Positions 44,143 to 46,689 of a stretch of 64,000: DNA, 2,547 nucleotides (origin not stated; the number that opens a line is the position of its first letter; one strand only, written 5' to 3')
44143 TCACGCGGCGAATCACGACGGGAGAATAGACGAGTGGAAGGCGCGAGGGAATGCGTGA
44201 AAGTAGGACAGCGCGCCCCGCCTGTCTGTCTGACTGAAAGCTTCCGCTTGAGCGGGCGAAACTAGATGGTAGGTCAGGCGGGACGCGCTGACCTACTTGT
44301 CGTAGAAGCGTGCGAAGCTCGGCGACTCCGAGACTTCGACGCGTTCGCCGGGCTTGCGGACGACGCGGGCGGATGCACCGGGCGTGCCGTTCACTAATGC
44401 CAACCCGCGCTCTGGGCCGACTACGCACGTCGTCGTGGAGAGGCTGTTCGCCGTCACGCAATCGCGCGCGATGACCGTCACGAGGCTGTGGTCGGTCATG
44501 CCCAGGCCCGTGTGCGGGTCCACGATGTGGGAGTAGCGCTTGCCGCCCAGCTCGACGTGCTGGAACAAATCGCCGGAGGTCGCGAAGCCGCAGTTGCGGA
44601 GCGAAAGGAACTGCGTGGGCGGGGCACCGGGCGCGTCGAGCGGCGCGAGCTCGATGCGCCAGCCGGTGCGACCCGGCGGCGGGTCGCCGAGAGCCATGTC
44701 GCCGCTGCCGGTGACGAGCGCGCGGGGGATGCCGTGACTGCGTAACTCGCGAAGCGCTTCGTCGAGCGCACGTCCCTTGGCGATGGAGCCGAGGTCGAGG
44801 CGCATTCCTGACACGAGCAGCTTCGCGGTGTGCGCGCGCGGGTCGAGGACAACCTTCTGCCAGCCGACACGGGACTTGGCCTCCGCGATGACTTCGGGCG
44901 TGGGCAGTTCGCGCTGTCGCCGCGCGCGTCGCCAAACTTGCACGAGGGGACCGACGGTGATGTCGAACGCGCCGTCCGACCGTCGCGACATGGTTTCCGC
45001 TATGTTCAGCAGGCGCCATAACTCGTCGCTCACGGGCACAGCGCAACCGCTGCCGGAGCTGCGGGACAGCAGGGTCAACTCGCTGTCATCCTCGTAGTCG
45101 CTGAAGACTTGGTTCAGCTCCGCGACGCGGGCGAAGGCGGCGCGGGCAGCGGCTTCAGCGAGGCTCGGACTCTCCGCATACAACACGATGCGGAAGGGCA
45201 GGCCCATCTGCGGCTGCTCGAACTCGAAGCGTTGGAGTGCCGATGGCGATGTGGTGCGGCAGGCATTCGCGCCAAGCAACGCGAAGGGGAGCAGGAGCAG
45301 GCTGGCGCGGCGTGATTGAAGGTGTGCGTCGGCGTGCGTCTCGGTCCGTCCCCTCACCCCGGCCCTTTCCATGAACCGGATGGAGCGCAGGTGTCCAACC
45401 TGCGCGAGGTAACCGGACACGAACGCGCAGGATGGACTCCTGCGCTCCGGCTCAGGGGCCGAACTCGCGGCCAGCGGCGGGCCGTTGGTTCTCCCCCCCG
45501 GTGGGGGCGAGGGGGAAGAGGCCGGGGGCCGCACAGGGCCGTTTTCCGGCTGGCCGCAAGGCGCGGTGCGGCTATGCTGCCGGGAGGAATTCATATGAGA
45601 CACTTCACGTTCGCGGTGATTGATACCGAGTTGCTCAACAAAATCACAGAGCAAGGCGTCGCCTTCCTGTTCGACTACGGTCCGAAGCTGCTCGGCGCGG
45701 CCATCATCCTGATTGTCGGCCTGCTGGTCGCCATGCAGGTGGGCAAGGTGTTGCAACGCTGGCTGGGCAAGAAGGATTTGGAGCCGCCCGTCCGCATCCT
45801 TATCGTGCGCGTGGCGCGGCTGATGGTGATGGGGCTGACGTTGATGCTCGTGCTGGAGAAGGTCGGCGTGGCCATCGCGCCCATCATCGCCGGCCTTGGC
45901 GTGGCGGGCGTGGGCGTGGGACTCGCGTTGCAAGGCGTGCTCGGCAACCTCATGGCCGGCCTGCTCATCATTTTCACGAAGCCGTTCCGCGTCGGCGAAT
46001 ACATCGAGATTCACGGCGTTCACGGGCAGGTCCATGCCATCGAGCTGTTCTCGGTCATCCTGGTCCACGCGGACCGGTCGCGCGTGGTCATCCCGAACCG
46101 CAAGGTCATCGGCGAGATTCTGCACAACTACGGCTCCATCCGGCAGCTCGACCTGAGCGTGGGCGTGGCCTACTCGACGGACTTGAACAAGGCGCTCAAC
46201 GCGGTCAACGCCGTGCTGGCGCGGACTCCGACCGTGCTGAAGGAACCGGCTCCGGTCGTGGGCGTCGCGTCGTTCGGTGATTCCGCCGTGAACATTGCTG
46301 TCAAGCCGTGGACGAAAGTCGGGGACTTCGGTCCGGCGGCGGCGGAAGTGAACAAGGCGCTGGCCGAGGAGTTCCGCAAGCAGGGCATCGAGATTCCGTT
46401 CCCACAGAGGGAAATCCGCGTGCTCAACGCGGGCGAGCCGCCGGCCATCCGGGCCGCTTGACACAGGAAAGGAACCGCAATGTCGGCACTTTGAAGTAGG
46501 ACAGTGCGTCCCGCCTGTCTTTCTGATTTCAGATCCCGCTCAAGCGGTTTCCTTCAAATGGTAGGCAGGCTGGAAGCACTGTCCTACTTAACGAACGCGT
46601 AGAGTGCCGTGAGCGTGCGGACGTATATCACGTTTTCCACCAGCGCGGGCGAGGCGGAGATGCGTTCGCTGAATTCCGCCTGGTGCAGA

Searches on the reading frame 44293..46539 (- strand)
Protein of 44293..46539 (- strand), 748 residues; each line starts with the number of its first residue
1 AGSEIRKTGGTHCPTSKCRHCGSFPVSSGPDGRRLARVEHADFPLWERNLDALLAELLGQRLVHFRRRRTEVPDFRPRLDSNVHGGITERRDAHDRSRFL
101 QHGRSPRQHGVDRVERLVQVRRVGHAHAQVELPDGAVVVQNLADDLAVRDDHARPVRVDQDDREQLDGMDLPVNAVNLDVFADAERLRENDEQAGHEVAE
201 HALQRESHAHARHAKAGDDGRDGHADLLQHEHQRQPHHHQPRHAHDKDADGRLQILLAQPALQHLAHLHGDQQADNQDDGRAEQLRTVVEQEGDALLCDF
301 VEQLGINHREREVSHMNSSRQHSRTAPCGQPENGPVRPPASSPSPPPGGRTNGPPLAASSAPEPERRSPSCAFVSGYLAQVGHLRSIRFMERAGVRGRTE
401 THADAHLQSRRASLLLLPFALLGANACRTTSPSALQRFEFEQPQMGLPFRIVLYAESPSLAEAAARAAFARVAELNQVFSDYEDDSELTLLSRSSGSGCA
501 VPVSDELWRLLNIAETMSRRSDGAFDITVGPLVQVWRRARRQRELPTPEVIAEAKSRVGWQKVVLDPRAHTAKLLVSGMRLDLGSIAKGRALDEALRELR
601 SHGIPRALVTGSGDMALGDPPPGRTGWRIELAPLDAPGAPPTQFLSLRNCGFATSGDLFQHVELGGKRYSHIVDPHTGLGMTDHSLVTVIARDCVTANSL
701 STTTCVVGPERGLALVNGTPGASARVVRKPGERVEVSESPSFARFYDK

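Call 82: search_protein_families(library=pfam, max_evalue=0.00001, proteins=[window:44293-46539:-])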
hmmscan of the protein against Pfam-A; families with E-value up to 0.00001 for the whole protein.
window:44293-46539:- (748 aa): 1 family
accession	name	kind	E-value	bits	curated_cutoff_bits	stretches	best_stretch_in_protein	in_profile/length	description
PF02424.20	ApbE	-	3.2e-66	224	25.6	1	445-720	1-259/266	ApbE family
